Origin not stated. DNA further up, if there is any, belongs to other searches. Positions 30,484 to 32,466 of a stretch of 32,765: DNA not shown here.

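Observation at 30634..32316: Unusual domain fusion: Arch_ATPase-like AAA+ NTPase plus putative winged-helix region plus anti-sigma-type Ser kinase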

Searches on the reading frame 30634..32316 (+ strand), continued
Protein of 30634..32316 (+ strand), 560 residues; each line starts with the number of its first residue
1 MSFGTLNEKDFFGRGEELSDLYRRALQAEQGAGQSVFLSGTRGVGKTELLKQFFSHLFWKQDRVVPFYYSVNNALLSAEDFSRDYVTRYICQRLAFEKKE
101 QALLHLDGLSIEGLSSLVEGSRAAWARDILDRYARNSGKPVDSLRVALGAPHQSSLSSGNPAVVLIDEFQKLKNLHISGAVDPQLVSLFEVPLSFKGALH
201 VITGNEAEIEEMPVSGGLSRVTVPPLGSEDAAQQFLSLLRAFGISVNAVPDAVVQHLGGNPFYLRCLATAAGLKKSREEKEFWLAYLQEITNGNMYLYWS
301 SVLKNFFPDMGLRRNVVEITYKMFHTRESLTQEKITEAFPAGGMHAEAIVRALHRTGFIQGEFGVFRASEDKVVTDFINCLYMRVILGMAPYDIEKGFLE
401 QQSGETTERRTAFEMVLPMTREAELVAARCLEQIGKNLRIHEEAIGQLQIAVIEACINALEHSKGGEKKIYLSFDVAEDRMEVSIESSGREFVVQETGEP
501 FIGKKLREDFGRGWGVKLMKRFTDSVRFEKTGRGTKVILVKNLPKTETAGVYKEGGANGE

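Call 56: search_solved_structures(query=A2, max_evalue=1, show_alignments=5)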
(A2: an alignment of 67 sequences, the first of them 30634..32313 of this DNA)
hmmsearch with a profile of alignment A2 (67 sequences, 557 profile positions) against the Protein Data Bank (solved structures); distinct sequences matched with E-value up to 1: 42.
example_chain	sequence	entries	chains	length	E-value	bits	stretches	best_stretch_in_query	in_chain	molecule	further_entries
6m36_A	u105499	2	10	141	1.7e-11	46.5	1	413-542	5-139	Serine-protein kinase RsbW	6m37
1l0o_A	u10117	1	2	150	1.2e-05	27.2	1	441-547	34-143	Anti-sigma F factor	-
1til_A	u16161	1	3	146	1.2e-05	27.2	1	441-547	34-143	Anti-sigma F factor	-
1th8_A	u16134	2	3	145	0.00025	22.9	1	441-541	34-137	Anti-sigma F factor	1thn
8a8u_A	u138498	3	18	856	0.00064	21.5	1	29-64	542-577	ATP-dependent Clp protease ATP-binding subunit ClpC1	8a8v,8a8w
1tid_A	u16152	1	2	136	0.0007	21.4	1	441-538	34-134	Anti-sigma F factor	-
29hb_b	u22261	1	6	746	0.0032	19.2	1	33-67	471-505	ATP-dependent Clp protease, ATP-binding subunit ClpE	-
9if4_A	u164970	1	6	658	0.016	16.9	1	29-64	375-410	ATP-dependent Clp protease ATP-binding subunit ClpC1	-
8ycx_A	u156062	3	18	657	0.016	16.9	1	29-64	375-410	ATP-dependent Clp protease ATP-binding subunit ClpC1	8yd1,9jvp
6lsy_A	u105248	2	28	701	0.022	16.5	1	35-65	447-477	ATP-dependent Clp protease, ATP-binding subunit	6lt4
8xon_S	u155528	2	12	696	0.025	16.3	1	30-64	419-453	NDP-hexose 4-ketoreductase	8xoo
3pxi_A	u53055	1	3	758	0.043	15.5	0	33-63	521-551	Negative regulator of genetic competence ClpC/MecB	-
3j3s_A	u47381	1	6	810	0.056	15.1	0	33-63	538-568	Negative regulator of genetic competence ClpC/MecB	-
3j3t_A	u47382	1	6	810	0.056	15.1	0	33-63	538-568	Negative regulator of genetic competence ClpC/MecB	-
3j3r_A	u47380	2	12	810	0.057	15.1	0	33-63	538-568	Negative regulator of genetic competence ClpC/MecB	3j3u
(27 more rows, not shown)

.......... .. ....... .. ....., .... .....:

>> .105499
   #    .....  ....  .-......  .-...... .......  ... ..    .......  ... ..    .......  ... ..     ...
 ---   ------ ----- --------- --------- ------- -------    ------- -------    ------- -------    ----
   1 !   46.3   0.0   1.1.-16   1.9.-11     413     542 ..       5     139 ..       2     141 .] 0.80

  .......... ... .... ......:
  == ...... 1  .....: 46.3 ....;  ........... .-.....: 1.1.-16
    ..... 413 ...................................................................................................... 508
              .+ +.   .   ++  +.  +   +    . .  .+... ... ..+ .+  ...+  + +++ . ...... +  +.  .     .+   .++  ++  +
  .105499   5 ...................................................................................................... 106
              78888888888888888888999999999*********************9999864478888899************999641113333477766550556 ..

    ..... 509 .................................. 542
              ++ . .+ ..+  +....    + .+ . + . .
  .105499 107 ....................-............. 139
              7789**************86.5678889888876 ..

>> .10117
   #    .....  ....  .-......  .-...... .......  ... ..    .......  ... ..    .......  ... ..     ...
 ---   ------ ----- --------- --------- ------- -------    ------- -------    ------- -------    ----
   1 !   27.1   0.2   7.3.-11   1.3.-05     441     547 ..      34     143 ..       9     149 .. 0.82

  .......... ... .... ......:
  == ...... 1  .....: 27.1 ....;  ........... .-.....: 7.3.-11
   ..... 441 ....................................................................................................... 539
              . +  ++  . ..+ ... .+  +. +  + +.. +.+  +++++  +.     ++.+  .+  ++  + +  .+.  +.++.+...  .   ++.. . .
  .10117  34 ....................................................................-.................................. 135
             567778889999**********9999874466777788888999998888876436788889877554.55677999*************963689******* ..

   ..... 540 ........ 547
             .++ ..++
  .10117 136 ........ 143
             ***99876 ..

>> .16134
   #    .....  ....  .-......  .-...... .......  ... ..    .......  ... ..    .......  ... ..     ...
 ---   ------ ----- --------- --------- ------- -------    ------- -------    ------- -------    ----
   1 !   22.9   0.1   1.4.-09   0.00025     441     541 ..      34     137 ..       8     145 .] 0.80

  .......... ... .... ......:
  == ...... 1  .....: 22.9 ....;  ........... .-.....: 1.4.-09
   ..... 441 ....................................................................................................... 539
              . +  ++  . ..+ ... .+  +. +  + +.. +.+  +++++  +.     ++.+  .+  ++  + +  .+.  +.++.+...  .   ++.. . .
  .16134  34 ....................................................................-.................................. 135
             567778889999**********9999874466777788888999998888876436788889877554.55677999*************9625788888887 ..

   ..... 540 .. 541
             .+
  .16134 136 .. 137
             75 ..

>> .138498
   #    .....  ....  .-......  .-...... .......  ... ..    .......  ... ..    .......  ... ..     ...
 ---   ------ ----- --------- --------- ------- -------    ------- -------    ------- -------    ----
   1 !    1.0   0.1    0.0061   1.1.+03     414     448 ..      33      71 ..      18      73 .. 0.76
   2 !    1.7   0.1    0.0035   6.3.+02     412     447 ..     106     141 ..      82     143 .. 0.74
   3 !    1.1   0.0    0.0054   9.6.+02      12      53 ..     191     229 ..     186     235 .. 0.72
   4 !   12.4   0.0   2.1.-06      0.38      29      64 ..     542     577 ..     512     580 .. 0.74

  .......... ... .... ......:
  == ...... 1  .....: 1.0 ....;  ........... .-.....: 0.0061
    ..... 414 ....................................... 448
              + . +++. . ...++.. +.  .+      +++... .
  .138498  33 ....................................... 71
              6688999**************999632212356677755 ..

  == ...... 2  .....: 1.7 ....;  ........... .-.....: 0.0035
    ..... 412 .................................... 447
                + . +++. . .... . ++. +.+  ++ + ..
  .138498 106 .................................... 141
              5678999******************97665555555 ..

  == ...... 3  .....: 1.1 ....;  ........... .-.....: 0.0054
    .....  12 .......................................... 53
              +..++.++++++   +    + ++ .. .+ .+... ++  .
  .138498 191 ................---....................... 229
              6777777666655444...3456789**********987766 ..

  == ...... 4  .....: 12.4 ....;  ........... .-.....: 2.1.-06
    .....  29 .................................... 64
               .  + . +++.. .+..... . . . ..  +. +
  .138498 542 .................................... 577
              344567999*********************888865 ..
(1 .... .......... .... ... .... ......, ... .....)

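Call 68: search_protein_families(library=padloc, proteins=[window:30634-32313:+], max_evalue=0.01)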
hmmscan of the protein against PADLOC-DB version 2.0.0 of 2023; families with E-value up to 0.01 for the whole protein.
window:30634-32313:+ (560 aa): 3 families
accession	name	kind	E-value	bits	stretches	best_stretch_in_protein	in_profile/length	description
PDLC04984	PDC-S27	-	0.00033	17.6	0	256-388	203-328/474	-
PDLC04789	PDC-S01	-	0.0027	14.8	0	25-57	9-41/375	-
PDLC04786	PDC-S01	-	0.004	13.9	0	35-100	22-82/439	-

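Call 70: search_protein_families(library=pfam, proteins=[L057:4511-5086:+, L057:5706-6374:+, L057:5730-7985:-, L058:1897-4038:+], max_evalue=0.001)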
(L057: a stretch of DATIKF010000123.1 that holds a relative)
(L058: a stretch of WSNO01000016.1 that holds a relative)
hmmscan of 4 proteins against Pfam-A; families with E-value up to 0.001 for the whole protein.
L057:4511-5086:+ (192 aa): 0 families

L057:5706-6374:+ (223 aa): 0 families

L057:5730-7985:- (751 aa): 3 families
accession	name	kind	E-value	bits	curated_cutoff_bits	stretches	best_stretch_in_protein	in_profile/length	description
PF02867.20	Ribonuc_red_lgC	-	5.4e-140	467.9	23.9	2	93-412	1-347/523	Ribonucleotide reductase, barrel domain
PF00317.26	Ribonuc_red_lgN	-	1.3e-26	92.9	28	1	8-90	2-77/77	Ribonucleotide reductase, all-alpha domain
PF12637.14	TSCPD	-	2e-24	86.1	22.8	1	608-700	7-88/88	TSCPD domain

L058:1897-4038:+ (714 aa): 8 families
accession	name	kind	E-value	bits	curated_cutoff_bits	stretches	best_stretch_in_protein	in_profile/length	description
PF02589.21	LUD_dom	-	2.8e-52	177.6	22.6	1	70-290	3-188/189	LUD domain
PF02754.22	CCG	-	4.1e-36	123.4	20.6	2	607-689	2-84/85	Cysteine-rich domain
PF13183.11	Fer4_8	-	8.9e-13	49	27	1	309-374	4-68/68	4Fe-4S dicluster domain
PF13534.11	Fer4_17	-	4.3e-08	34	22.2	1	309-375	1-61/61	4Fe-4S dicluster domain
PF13746.11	Fer4_18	-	3.9e-06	27.5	27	0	352-377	53-78/114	4Fe-4S dicluster domain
PF13187.11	Fer4_9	-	3.4e-05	24.2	27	0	292-322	19-49/52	4Fe-4S dicluster domain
PF12838.12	Fer4_7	-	4.7e-05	24.2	27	1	309-373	1-51/52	4Fe-4S dicluster domain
PF13237.11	Fer4_10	-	0.00015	22.1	25.5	1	307-371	6-53/53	4Fe-4S dicluster domain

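Call 74: list_cluster_members(proteins=[P0001, P0002, P0272, P0071])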
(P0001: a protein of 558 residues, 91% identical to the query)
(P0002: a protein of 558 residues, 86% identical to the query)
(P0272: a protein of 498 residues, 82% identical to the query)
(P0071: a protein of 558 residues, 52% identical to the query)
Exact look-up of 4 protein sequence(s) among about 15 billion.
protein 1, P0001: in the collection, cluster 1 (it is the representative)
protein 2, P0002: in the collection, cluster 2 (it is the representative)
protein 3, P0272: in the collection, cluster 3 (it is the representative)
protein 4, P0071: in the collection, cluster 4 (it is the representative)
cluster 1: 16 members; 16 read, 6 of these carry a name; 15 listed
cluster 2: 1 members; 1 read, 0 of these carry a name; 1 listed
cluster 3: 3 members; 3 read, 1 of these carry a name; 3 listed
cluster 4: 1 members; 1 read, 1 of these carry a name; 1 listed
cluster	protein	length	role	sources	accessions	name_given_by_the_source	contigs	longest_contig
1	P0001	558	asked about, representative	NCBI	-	-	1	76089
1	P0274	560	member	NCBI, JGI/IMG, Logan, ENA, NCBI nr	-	-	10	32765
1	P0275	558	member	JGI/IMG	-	serine/threonine-protein kinase RsbW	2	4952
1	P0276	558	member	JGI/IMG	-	serine/threonine-protein kinase RsbW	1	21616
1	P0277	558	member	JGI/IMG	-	serine/threonine-protein kinase RsbW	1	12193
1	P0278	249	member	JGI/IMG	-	serine/threonine-protein kinase RsbW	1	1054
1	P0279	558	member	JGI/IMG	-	serine/threonine-protein kinase RsbW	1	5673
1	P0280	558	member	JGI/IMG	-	serine/threonine-protein kinase RsbW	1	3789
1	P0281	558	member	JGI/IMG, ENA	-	-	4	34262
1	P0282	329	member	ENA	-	-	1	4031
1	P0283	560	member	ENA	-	-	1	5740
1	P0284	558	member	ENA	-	-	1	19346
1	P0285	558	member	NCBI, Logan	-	-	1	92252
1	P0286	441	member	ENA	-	-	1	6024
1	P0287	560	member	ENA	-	-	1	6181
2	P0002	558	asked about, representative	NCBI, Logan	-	-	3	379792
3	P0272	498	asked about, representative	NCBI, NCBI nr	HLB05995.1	MAG TPA: ATP-binding protein, partial [Thermodesulfobacteriota bacterium] | ATP-binding protein [Thermodesulfobacteriota bacterium]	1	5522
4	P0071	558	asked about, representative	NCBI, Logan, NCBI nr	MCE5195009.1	MAG: ATP-binding protein [Nitrospiraceae bacterium] | ATP-binding protein [Nitrospiraceae bacterium]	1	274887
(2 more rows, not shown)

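Call 75: find_encoding_contigs(protein=window:30634-32316:+, flank=6000, max_places=6)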
Protein window:30634-32316:+ (560 aa): 20 contigs read that carry it; 6 places shown.
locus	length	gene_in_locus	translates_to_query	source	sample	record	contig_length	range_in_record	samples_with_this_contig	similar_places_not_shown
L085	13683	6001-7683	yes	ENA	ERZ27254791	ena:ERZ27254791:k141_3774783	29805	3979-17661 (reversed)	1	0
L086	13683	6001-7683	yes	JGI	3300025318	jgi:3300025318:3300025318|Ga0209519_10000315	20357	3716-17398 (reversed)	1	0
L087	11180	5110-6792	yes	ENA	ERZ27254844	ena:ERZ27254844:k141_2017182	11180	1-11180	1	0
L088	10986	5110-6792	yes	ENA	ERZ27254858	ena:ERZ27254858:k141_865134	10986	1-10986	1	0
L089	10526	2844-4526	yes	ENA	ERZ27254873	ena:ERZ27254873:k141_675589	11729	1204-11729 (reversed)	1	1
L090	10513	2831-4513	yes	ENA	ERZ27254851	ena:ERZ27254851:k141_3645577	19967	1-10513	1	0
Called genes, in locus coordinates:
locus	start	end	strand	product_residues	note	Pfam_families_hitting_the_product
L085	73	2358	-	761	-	PF00521:DNA_topoisoIV, PF03989:DNA_gyraseA_C (faint)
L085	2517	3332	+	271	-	PF14353:CpXC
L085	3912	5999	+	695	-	PF10114:PocR (weak), PF01590:GAF, PF13185:GAF_2, PF13492:GAF_3, PF00990:GGDEF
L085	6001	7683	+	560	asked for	PF01637:ATPase_2, PF13191:AAA_16, PF13173:AAA_14 (faint), PF13401:AAA_22 (faint), PF13581:HATPase_c_2, PF02518:HATPase_c (weak)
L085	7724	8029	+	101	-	PF13466:STAS_2 (weak), PF01740:STAS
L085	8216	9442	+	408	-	PF08668:HDOD, PF13487:HD_5, PF01966:HD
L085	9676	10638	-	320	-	PF00005:ABC_tran, PF08352:oligo_HPY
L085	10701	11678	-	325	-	PF00005:ABC_tran, PF13304:AAA_21 (weak), PF08352:oligo_HPY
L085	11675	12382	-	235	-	PF13432:TPR_16 (weak), PF13424:TPR_12 (weak), PF00515:TPR_1 (weak), PF14559:TPR_19 (weak), PF21033:RMD1-3 (weak), PF00515:TPR_1 (weak), PF13432:TPR_16 (weak), PF13414:TPR_11, +11 more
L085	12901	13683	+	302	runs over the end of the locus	PF03331:LpxC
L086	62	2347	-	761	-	PF00521:DNA_topoisoIV, PF03989:DNA_gyraseA_C (faint)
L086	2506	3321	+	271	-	PF14353:CpXC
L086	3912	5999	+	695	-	PF10114:PocR (weak), PF01590:GAF, PF13185:GAF_2, PF13492:GAF_3, PF00990:GGDEF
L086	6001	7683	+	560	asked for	PF01637:ATPase_2, PF13191:AAA_16, PF13173:AAA_14 (faint), PF13401:AAA_22 (faint), PF13581:HATPase_c_2, PF02518:HATPase_c (weak)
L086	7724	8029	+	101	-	PF13466:STAS_2 (weak), PF01740:STAS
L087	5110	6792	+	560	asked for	PF01637:ATPase_2, PF13191:AAA_16, PF13173:AAA_14 (faint), PF13401:AAA_22 (faint), PF13581:HATPase_c_2, PF02518:HATPase_c (weak)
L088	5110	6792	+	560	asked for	PF01637:ATPase_2, PF13191:AAA_16, PF13173:AAA_14 (faint), PF13401:AAA_22 (faint), PF13581:HATPase_c_2, PF02518:HATPase_c (weak)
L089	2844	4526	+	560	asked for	PF01637:ATPase_2, PF13191:AAA_16, PF13173:AAA_14 (faint), PF13401:AAA_22 (faint), PF13581:HATPase_c_2, PF02518:HATPase_c (weak)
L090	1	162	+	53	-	?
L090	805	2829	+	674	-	PF10114:PocR (weak), PF01590:GAF, PF13185:GAF_2, PF13492:GAF_3, PF00990:GGDEF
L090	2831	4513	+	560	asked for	PF01637:ATPase_2, PF13191:AAA_16, PF13173:AAA_14 (faint), PF13401:AAA_22 (faint), PF13581:HATPase_c_2, PF02518:HATPase_c (weak)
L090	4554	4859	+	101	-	PF13466:STAS_2 (weak), PF01740:STAS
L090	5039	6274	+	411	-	PF08668:HDOD, PF13487:HD_5, PF01966:HD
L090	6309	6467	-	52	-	-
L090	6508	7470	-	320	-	PF00005:ABC_tran, PF08352:oligo_HPY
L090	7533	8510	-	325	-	PF00005:ABC_tran, PF13304:AAA_21 (weak), PF08352:oligo_HPY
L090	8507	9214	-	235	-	PF13432:TPR_16 (weak), PF13424:TPR_12 (weak), PF00515:TPR_1 (weak), PF14559:TPR_19 (weak), PF21033:RMD1-3 (weak), PF00515:TPR_1 (weak), PF13432:TPR_16 (weak), PF13414:TPR_11, +11 more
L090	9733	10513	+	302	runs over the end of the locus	PF03331:LpxC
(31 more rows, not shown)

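Call 81: predict_structure(alignment_id=A4)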
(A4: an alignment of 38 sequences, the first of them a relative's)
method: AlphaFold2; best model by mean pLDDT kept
length: 740 residues; sequences in the alignment: 38
mean_pLDDT: 81.1   pTM: 0.57
mean pLDDT of the five models: 81.1, 80.8, 79.7, 78.4, 77.7
residues with pLDDT >= 90: 287; 70-90: 299; 50-70: 104; < 50: 50
segments of 3 or more residues with pLDDT < 50: 1-3, 341-354, 408-411, 582-593, 728-740
pLDDT, mean of each block of 10 residues (from residue 1): 71 91 96 89 88 96 94 88 94 94 88 90 89 94 92 89 67 91 72 88 91 66 69 91 96 92 91 95 94 90 94 83 80 76 32 49 65 92 89 82 61 72 87 90 70 56 84 66 80 73 89 87 88 78 91 91 91 84 37 68 83 87 92 91 75 82 88 69 59 74 90 84 73 35
secondary structure, 60 per line:
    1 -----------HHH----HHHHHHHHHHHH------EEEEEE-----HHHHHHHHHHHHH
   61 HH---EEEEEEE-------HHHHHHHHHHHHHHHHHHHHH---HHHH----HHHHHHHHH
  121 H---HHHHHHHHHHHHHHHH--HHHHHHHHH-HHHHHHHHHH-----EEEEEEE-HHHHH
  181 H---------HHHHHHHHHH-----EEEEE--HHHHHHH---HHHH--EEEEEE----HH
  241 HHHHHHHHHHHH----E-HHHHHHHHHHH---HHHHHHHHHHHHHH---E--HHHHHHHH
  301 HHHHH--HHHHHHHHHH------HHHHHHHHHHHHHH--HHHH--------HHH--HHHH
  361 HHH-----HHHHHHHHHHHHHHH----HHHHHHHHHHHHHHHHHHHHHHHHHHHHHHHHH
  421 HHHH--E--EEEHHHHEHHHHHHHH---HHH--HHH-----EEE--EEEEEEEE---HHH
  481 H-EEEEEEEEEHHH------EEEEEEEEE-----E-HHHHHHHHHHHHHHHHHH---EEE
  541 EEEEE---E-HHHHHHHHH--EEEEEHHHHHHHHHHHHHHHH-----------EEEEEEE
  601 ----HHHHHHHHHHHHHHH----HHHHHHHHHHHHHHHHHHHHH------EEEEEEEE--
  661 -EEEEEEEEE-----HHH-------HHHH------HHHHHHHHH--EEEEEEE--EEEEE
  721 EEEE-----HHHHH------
elements in order (helices of 4 or more, strands of 3 or more residues): H19-30 E37-42 H48-62 E66-72 H80-100 H104-107 H112-121 H125-140 H143-151 H153-162 E168-174 H176-181 H191-200 E206-210 H213-219 H223-226 E229-234 H239-252 H259-269 H273-286 H293-305 H308-317 H324-337 H340-343 H357-363 H369-383 H388-424 E430-432 H433-436 H438-445 E462-464 E467-474 H478-481 E483-491 E501-509 H517-534 E538-545 H551-559 E562-566 H567-582 E594-600 H605-619 H624-644 E651-658 E662-670 H686-689 H696-704 E707-713 E716-724 H730-734
